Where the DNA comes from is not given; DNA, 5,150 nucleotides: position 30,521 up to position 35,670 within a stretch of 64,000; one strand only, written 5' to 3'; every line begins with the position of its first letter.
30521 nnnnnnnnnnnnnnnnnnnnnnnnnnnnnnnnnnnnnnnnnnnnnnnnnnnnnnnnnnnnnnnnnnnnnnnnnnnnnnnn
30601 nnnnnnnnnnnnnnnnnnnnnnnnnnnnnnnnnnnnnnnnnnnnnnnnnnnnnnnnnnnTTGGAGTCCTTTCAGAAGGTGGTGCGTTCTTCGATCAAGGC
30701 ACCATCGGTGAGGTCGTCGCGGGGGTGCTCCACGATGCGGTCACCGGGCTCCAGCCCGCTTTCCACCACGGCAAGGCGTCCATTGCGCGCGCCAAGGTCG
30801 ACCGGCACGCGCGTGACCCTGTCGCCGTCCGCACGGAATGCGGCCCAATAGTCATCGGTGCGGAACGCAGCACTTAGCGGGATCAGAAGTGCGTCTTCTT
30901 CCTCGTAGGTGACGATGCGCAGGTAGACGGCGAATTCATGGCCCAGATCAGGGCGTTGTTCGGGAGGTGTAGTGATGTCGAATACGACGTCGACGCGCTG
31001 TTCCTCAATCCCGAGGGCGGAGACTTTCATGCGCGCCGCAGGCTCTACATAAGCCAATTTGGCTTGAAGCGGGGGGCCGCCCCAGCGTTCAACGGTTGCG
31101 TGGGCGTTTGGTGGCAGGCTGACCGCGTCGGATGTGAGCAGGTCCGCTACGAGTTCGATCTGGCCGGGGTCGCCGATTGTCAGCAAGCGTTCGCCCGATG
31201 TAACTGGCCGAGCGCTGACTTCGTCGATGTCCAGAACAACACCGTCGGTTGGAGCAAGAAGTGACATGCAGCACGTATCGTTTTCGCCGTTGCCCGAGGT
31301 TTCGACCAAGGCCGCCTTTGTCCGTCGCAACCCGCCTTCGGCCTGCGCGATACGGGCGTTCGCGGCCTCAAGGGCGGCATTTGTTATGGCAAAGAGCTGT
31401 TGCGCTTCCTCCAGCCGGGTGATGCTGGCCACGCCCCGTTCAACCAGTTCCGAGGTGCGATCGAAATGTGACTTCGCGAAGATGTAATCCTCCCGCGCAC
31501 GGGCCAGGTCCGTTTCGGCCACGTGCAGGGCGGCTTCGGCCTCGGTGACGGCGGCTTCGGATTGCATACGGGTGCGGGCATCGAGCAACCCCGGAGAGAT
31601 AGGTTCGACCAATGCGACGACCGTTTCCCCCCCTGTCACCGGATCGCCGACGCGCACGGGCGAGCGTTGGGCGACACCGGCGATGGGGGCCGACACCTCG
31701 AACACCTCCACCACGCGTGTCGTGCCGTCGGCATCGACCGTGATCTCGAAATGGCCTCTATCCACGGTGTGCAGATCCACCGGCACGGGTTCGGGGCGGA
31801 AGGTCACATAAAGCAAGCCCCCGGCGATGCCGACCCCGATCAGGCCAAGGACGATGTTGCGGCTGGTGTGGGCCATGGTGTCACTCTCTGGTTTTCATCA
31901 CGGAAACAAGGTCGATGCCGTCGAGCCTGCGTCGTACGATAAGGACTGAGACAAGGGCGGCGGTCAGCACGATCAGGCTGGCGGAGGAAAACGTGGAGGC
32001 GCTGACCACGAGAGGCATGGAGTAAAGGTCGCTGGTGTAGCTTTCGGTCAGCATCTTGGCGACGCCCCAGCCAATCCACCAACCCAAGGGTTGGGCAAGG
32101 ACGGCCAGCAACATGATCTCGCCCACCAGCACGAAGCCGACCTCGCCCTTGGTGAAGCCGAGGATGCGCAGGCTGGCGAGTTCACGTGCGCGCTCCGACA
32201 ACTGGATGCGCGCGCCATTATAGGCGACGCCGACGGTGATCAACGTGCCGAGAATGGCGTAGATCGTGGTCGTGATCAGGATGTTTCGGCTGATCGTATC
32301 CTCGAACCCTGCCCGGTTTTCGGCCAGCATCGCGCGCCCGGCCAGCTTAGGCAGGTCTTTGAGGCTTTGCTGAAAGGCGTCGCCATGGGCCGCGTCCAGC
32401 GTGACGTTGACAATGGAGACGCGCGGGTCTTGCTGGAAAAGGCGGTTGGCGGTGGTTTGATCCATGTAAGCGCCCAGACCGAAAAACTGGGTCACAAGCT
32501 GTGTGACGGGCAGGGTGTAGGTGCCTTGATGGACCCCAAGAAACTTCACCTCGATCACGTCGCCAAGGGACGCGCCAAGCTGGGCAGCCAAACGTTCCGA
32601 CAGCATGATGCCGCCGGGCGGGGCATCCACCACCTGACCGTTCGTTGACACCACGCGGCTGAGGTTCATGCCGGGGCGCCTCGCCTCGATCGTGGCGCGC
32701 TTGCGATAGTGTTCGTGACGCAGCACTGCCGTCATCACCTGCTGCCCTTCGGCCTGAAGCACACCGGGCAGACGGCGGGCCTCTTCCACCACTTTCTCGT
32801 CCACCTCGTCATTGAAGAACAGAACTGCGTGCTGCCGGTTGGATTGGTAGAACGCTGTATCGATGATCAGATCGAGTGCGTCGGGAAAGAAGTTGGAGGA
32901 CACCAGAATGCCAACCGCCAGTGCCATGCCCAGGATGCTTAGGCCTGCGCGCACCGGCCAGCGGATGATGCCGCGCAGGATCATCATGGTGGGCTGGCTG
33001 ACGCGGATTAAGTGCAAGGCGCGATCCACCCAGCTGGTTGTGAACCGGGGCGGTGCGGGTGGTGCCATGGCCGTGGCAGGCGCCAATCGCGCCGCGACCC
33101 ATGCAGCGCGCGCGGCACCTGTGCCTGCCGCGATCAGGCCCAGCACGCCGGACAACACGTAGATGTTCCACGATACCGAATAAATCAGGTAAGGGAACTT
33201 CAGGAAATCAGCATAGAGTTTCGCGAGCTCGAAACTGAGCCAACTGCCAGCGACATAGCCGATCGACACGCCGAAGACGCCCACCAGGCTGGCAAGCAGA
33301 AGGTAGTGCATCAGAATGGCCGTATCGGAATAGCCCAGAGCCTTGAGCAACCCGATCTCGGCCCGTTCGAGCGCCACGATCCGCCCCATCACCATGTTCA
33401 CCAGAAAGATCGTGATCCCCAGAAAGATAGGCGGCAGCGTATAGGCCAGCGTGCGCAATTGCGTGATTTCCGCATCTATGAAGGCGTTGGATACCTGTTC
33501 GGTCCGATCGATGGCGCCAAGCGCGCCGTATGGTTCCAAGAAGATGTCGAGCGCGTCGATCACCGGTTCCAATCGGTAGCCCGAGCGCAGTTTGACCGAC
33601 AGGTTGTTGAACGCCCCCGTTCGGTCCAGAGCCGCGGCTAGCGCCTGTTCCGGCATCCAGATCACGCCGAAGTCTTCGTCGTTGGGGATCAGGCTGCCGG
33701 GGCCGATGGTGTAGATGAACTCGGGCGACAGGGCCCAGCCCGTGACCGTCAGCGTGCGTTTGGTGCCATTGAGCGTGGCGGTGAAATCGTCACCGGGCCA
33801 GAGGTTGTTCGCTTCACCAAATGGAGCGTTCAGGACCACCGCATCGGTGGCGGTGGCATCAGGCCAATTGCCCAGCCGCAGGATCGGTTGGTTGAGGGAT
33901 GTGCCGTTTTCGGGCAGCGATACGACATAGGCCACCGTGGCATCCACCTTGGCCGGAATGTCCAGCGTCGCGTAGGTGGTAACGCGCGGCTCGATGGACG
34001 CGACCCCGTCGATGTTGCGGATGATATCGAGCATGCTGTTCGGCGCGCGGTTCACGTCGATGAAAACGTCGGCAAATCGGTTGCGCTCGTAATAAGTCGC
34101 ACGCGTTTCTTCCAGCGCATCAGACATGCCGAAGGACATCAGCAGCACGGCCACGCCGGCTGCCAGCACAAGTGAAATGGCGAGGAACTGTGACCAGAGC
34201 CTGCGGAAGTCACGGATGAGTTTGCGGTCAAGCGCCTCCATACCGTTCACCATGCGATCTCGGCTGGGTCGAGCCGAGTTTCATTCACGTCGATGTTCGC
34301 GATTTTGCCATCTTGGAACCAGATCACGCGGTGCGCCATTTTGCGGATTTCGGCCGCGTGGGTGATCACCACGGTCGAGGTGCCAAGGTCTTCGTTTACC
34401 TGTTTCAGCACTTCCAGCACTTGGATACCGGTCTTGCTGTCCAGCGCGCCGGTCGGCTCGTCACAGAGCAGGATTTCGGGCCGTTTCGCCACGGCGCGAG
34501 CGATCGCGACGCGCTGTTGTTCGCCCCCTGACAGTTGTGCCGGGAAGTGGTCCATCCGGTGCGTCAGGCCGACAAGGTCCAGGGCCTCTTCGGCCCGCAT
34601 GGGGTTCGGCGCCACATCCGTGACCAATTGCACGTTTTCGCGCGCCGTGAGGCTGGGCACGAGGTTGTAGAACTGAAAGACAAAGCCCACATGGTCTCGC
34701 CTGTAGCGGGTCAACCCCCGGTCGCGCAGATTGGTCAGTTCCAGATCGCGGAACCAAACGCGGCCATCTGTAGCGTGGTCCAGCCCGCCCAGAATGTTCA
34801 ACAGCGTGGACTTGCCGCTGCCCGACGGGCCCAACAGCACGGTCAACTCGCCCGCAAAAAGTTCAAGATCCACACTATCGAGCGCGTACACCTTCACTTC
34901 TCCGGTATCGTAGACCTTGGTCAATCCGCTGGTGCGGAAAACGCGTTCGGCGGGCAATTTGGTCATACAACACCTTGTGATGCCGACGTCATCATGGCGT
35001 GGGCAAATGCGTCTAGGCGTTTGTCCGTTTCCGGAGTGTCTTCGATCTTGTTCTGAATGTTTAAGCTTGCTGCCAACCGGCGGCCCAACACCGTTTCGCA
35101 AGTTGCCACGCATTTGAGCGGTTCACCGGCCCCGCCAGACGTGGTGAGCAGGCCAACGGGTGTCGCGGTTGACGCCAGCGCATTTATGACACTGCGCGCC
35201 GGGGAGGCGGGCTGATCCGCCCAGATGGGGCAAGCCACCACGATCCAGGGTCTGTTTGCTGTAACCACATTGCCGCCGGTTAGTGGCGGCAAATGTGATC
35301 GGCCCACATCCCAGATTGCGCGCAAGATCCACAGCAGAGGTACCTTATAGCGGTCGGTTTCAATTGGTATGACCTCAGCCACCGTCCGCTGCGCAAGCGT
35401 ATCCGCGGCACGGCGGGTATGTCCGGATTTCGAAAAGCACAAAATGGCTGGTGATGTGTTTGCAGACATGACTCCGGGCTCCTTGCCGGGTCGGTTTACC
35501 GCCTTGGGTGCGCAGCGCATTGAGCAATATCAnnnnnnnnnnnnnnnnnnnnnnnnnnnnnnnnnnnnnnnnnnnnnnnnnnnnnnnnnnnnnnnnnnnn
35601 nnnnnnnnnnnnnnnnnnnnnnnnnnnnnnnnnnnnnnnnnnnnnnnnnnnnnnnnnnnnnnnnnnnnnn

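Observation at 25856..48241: About 22-kb hypoxia/dormancy-type island wired by six TTGA-N6-TCAA boxes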

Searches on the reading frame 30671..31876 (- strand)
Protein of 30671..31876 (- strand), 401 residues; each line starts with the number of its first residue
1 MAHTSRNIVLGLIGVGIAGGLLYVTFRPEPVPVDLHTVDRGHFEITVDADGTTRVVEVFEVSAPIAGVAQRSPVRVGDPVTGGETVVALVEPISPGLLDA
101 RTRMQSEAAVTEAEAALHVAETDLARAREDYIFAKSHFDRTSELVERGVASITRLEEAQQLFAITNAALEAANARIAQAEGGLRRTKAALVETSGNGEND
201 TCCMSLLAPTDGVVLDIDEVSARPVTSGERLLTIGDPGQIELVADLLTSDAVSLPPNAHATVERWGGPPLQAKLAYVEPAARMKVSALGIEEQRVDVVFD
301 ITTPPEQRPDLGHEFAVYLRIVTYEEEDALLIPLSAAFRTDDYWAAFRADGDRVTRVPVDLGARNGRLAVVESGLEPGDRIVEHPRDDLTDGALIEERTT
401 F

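Call 4: search_protein_families(library=pfam, proteins=[window:30671-31876:-])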
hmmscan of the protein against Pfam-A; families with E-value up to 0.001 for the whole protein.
window:30671-31876:- (401 aa): 2 families
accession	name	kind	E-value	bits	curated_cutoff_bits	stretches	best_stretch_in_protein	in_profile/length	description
PF13437.12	HlyD_3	-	1.2e-12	48.9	22.2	1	206-305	2-97/106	HlyD family secretion protein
PF16576.10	HlyD_D23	-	6e-09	35.9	30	1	105-282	37-189/214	Barrel-sandwich domain of CusB or HlyD membrane-fusion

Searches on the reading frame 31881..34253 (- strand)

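Call 4: search_protein_families(library=pfam, proteins=[window:31881-34253:-])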
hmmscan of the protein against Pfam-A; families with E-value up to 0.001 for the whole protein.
window:31881-34253:- (790 aa): 2 families
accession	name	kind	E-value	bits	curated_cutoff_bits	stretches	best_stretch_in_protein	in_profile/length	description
PF02687.27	FtsX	-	2.3e-21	76.5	25.5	2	664-777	2-115/120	FtsX-like permease C-terminal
PF12704.14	MacB_PCD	-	2.4e-10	41.5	27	1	28-235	6-204/207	MacB-like periplasmic core domain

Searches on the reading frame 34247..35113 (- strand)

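Call 4: search_protein_families(library=pfam, proteins=[window:34247-35113:-])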
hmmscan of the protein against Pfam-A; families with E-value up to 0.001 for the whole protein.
window:34247-35113:- (288 aa): 5 families
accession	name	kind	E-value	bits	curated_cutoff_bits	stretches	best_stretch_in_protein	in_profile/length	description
PF00005.33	ABC_tran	-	8.3e-35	120.8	25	1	78-221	1-136/137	ABC transporter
PF02463.25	SMC_N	-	3.2e-06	27.2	40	0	190-264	133-209/220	RecF/RecN/SMC N terminal domain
PF03193.22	RsgA_GTPase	-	7.4e-05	23.1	30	1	84-110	102-128/174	RsgA GTPase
PF13304.12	AAA_21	-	0.00013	22.5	27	1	90-112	1-26/304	AAA domain, putative AbiEii toxin, Type IV TA system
PF13555.12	AAA_29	-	0.00063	19.9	27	0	88-105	23-39/61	P-loop containing region of AAA domain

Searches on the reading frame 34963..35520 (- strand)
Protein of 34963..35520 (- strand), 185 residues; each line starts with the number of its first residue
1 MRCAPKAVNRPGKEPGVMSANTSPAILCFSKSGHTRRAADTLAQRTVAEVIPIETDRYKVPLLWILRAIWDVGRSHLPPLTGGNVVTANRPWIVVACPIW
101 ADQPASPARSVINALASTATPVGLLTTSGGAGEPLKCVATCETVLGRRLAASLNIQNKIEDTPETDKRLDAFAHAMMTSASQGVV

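Call 6: search_protein_families(library=pfam, proteins=[window:34963-35520:-])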
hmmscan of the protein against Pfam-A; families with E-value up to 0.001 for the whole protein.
window:34963-35520:- (185 aa): 0 families

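Call 38: search_protein_families(library=ncbifam, proteins=[window:34963-35469:-], max_evalue=0.01)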
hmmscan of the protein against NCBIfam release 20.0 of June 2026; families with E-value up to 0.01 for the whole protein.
window:34963-35469:- (168 aa): 0 families

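Call 57: search_protein_families(library=pfam, proteins=[window:34963-35469:-], max_evalue=10)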
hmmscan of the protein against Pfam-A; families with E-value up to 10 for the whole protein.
window:34963-35469:- (168 aa): 0 families

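Call 67: search_solved_structures(query=window:34963-35469:-, max_evalue=1)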
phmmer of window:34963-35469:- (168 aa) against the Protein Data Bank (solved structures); distinct sequences matched with E-value up to 1: 1.
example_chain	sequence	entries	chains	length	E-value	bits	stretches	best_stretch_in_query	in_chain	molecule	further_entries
2mwm_A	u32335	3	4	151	0.0062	19.5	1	9-115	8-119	Putative trp repressor binding protein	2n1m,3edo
